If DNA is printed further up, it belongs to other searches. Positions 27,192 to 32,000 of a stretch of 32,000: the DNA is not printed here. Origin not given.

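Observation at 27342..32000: Unlisted 4.66-kb open frame: giant beta-helix-type surface protein hidden from the ORF track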

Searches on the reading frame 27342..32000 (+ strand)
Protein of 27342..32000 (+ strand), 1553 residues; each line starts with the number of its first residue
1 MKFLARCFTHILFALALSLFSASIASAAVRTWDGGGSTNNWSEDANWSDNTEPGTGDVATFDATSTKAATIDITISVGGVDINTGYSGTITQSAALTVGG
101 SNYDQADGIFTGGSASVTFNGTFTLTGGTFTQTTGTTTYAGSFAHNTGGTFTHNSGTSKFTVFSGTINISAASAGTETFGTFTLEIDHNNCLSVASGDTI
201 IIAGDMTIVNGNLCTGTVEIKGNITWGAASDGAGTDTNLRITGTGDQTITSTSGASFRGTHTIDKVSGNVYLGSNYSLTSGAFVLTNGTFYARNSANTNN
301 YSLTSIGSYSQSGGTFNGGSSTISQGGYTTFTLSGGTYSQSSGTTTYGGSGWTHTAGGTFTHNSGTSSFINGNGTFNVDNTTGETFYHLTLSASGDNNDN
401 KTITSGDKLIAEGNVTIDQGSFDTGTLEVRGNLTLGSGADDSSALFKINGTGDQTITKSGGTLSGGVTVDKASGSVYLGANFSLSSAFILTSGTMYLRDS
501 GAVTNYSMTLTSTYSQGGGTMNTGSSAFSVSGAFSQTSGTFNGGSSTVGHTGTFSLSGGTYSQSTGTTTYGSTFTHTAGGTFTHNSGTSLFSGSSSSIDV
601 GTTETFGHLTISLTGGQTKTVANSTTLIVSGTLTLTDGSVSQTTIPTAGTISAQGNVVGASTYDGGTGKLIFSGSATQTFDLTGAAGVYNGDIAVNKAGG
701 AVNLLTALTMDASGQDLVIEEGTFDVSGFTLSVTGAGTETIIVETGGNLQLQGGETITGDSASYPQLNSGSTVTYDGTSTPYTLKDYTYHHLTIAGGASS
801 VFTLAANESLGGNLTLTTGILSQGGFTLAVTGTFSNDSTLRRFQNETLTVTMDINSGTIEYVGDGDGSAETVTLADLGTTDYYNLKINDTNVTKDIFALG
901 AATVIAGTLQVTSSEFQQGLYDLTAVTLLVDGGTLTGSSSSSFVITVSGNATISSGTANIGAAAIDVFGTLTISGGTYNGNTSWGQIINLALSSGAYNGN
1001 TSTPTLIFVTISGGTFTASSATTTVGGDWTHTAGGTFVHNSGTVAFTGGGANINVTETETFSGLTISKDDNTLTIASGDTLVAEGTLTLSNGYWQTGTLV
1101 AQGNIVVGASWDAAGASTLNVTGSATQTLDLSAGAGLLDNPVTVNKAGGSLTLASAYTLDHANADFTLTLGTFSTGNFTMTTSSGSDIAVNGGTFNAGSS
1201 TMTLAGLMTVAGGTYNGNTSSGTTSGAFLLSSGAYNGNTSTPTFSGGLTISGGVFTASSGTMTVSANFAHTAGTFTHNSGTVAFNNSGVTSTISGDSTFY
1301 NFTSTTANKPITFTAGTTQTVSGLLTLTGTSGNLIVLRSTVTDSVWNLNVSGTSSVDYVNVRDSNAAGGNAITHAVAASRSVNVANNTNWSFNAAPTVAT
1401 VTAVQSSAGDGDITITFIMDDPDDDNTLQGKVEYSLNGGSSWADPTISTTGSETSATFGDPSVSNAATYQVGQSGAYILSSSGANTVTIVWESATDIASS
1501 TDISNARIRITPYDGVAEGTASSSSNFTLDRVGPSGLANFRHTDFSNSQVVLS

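Call 5: search_protein_families(library=pfam, proteins=[window:27342-32000:+], max_evalue=1)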
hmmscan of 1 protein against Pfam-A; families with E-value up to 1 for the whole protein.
window:27342-32000:+ (1553 aa): 1 family
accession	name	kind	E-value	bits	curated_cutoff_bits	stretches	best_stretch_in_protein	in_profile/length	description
PF21307.2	Glyco_hydro_95_C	-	0.14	13.1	27.6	1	1097-1150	20-71/94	Glycoside hydrolase family 95, C-terminal domain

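Call 6: search_protein_families(library=ncbifam, proteins=[window:27342-32000:+], max_evalue=1)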
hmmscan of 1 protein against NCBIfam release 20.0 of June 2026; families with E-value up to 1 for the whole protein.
window:27342-32000:+ (1553 aa): 0 families

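Call 10: find_homologous_proteins(query=window:27342-32000:+)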
Query window:27342-32000:+ (1553 aa): 496 proteins with E <= 0.001 among 8000 candidates; the best 120 are listed.
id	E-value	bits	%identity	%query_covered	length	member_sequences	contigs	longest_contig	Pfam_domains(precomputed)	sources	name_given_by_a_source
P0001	0.0e+0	3174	100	100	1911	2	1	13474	PF00395.26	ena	-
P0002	0.0e+0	1641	55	66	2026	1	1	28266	PF22352.3,PF17963.8,PF17892.8,PF17803.8,PF25788.3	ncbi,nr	ncbi:MAG: cadherin-like domain-containing protein [Candidatus Kerfeldbacteria bacterium]|nr:cadherin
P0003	0.0e+0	1507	48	85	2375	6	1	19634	-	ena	-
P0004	0.0e+0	1402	51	83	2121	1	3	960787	-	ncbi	-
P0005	0.0e+0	1330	50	84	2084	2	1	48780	-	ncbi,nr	ncbi:hypothetical protein HYS28_00365 [Candidatus Uhrbacteria bacterium]|nr:hypothetical protein [Ca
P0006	0.0e+0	1213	44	84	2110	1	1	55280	-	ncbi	-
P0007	4.3e-287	974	42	85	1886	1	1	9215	-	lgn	-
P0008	1.2e-286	973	41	72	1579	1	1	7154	PF00395.26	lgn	-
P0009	7.7e-284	963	42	58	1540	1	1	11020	PF00395.26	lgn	-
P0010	2.3e-271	922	38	70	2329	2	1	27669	PF00395.26,PF00041.28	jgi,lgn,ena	-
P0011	2.0e-268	912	61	52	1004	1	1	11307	-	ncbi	ncbi:MAG: hypothetical protein AAB558_04915, partial [Patescibacteria group bacterium]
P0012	4.4e-248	845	45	42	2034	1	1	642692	PF13385.14,PF00395.26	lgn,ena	-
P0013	1.9e-240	820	48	18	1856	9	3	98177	PF00395.26,PF00041.28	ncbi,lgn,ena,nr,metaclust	ncbi:MAG: S-layer-like protein domain-containing protein [Candidatus Peregrinibacteria bacterium GW2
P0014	2.8e-230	786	30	63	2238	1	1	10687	PF04773.19,PF10162.15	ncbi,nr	ncbi:MAG: FecR domain-containing protein [Candidatus Omnitrophica bacterium]|nr:FecR domain-containi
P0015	7.1e-224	765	35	56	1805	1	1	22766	PF13385.14,PF00395.26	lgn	-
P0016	1.0e-222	761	50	27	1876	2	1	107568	PF13385.14,PF00395.26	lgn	-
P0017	2.9e-220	753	44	39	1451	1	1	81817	PF00395.26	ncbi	-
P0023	1.6e-198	681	47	26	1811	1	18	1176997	PF13385.14,PF00395.26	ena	-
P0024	1.8e-198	680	44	44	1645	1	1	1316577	PF00395.26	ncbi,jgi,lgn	ncbi:MAG: S-layer homology domain-containing protein [Candidatus Gracilibacteria bacterium]|jgi:hypo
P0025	3.2e-198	680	48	29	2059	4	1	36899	PF13385.14,PF00395.26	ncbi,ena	-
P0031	1.6e-181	624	39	70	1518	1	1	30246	PF00395.26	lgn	-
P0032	1.8e-179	617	48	20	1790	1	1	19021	PF13385.14,PF00395.26,PF00041.28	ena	-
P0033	1.8e-168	581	39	44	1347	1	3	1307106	PF00395.26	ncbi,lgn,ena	ncbi:MAG: S-layer homology domain-containing protein [Patescibacteria group bacterium]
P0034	1.8e-163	564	37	44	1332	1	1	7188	PF00395.26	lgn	-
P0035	7.7e-160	552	36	61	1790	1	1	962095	PF00395.26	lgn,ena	-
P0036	1.5e-159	552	31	47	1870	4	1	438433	PF00041.28,PF10179.16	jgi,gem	-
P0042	5.2e-151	523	39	74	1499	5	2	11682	PF00395.26,PF00041.28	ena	-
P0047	5.1e-136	473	32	50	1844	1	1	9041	PF05860.20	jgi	jgi:filamentous hemagglutinin family protein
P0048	1.9e-124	435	37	56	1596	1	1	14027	PF00395.26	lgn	-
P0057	3.6e-108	381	35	35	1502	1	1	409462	PF05860.20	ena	-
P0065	2.5e-99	352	33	69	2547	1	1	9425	PF16655.13,PF25059.2,PF23376.2,PF00041.28,PF16656.12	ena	-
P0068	5.5e-97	344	41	12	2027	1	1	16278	PF05860.20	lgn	-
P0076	4.7e-89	318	31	60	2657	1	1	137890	PF05860.20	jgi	jgi:filamentous hemagglutinin family protein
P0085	3.2e-80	289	29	86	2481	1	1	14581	PF01471.24,PF00041.28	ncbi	-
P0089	2.0e-77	279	33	45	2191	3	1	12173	PF00041.28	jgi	jgi:hypothetical protein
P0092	1.2e-76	277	34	53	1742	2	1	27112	PF25788.3,PF00041.28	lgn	-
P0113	3.6e-67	245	31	44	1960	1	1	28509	PF13620.13,PF00041.28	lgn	-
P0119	2.3e-65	239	41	22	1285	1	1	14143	PF02369.23,PF25833.1,PF00041.28,PF16656.12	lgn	-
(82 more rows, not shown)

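Call 13: find_encoding_contigs(protein=P0001, flank=10000)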
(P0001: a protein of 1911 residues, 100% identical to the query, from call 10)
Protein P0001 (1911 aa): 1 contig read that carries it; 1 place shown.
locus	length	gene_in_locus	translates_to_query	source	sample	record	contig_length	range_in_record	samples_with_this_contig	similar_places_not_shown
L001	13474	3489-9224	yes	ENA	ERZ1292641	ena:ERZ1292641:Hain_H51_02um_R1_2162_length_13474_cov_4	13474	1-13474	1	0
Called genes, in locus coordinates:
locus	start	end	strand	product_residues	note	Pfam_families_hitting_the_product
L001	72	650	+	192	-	PF00809:Pterin_bind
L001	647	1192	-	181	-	-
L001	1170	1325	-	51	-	-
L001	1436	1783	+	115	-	PF01242:PTPS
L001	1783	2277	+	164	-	PF01288:HPPK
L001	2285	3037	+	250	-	PF00456:Transketolase_N, PF13292:DXP_synthase_N (weak)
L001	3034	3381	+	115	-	-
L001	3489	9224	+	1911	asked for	PF00395:SLH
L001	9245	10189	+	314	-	PF13793:Pribosyltran_N, PF00156:Pribosyltran, PF14572:Pribosyl_synth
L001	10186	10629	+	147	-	PF02502:LacAB_rpiB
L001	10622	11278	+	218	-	PF00834:Ribul_P_3_epim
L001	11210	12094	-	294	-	-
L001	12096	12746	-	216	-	PF09335:VTT_dom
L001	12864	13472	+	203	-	?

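Call 14: search_protein_families(library=pfam, proteins=[P0001], max_evalue=10)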
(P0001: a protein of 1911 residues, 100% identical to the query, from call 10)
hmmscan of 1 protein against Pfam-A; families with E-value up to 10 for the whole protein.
P0001 (1911 aa): 5 families
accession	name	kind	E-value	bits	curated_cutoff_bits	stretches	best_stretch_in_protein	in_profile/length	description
PF00395.25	SLH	-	2e-23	82.5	20.8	2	1848-1890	1-43/44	S-layer homology domain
PF21307.2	Glyco_hydro_95_C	-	0.13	13.2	27.6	1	1097-1150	20-71/94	Glycoside hydrolase family 95, C-terminal domain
PF09184.16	PPP4R2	-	0.51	10.3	27.4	1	1596-1692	225-280/282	PPP4R2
PF01056.23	Myc_N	-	2.4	8.3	24.4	1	1651-1694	215-255/339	Myc amino-terminal region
PF04147.17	Nop14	-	4.1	5.9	34.9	1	1659-1693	367-403/862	Nop14-like family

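Call 18: search_solved_structures(query=P0001, max_evalue=1)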
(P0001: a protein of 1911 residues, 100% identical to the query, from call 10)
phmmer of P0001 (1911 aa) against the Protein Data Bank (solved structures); distinct sequences matched with E-value up to 1: 5.
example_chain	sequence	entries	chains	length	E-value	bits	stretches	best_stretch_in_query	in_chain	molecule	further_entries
8bz2_A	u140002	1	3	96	0.0019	19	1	1846-1903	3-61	S-layer homology domain-containing protein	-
9b62_G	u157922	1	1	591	0.003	18.3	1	1658-1741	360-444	Ran GTPase-activating protein 1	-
6bt4_A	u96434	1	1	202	0.48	11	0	1848-1894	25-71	S-layer protein sap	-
3pyw_A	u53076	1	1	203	0.54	10.9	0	1849-1897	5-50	S-layer protein sap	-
7wli_A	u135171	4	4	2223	0.95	10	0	1638-1766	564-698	Voltage-dependent T-type calcium channel subunit alpha-1I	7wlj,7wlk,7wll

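Call 22: find_related_loci(query=P0001, collection=genome_contigs, flank=6000)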
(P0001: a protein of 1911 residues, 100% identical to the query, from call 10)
Query P0001 (1911 aa) in genome_contigs; peptide patterns used: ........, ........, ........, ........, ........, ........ (x = any residue, [..] = any of these).
376 stretches matched a pattern; 48 encode a relative of the query (tblastn E <= 1e-3); 47 distinct loci.
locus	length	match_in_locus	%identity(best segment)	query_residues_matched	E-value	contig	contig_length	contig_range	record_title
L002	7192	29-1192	67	1246-1632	3e-142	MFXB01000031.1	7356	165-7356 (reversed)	MAG: Candidatus Peregrinibacteria bacterium RIFCSPLOWO2_01_FULL_48_20 rifcsplowo2_01_scaffold_26665, whole genome shotgu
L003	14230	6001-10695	85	1-1911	3e-119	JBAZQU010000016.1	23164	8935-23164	MAG: Candidatus Gracilibacteria bacterium isolate SO_2017_SWC_60 scaffold_1846_c1_LP-4_2017, whole genome shotgun sequen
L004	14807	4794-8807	32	1-1899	4e-133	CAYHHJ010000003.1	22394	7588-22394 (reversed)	MAG TPA_asm: uncultured Candidatus Peribacteria bacterium isolate ERP119702_co1_18 genome assembly, contig: NODE_2454_le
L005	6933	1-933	66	1320-1634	6e-116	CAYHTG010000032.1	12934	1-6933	MAG TPA_asm: uncultured Candidatus Peribacteria bacterium isolate ERP119705_co15_114 genome assembly, contig: NODE_5474_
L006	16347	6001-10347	31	1-1633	4e-74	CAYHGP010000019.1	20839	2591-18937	MAG TPA_asm: uncultured Candidatus Peribacteria bacterium isolate ERP119702_co2_217 genome assembly, contig: NODE_1328_l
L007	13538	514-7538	40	1-1899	7e-147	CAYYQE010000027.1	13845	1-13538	MAG TPA_asm: uncultured Candidatus Peribacteria bacterium isolate SRP200020_co1_165 genome assembly, contig: NODE_5940_l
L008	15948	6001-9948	35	4-1628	1e-94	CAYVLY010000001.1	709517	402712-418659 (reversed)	MAG TPA_asm: uncultured Gammaproteobacteria bacterium isolate SRP167671_co2_208 genome assembly, contig: NODE_3_length_7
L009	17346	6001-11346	49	1-1902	2e-81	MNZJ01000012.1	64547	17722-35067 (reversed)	MAG: Candidatus Peregrinibacteria bacterium CG2_30_44_17 cg2_3.0_scaffold_1027_c, whole genome shotgun sequence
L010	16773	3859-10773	38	6-1904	9e-141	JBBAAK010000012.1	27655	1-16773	MAG: Candidatus Gracilibacteria bacterium isolate SO_2017_GW3_40 scaffold_1035_c1_OW296A_2017, whole genome shotgun sequ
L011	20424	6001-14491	32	2-1624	4e-66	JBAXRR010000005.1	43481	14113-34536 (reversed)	MAG: bacterium isolate ELA588 MAG588_5, whole genome shotgun sequence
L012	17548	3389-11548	45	18-1895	7e-73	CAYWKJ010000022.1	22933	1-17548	MAG TPA_asm: uncultured Candidatus Peribacteria bacterium isolate SRP167671_co2_239 genome assembly, contig: NODE_3003_l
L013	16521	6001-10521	34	1-1689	3e-53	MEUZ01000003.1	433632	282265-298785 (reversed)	MAG: candidate division WWE3 bacterium RIFCSPHIGHO2_01_FULL_40_23 rifcsphigho2_01_scaffold_40, whole genome shotgun sequ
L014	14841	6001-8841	28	1-1112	7e-53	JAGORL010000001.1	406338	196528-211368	Patescibacteria group bacterium isolate Gw_Eff_bin_264 Gw_Eff_9_length_406338_cov_9.865127, whole genome shotgun sequenc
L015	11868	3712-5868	35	2-1390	2e-52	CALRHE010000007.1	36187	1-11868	MAG: Candidatus Uhrbacteria bacterium isolate MaH-09apr19-21 genome assembly, contig: MaH-09apr19-C2476, whole genome sh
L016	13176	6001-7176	54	14-1345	2e-52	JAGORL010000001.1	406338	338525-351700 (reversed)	Patescibacteria group bacterium isolate Gw_Eff_bin_264 Gw_Eff_9_length_406338_cov_9.865127, whole genome shotgun sequenc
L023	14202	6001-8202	39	1393-1629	5e-35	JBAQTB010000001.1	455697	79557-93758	MAG: Patescibacteria group bacterium isolate MFD03292_ilm_asm_bin19 k127_12807, whole genome shotgun sequence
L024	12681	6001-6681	38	1393-1625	2e-32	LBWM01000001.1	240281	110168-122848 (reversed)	MAG: Candidatus Peregrinibacteria bacterium GW2011_GWF2_39_17 UT36_C0001, whole genome shotgun sequence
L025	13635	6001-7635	45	1393-1629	6e-32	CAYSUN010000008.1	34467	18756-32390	MAG TPA_asm: uncultured Gammaproteobacteria bacterium isolate SRP178699_co2_536 genome assembly, contig: NODE_528_length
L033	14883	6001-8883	39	1393-1673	6e-20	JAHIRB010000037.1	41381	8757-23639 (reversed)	MAG: Patescibacteria group bacterium isolate MM_PC_MetaG.mb.11 MM_PC_MetaG.mb.11_k141_1626756, whole genome shotgun sequ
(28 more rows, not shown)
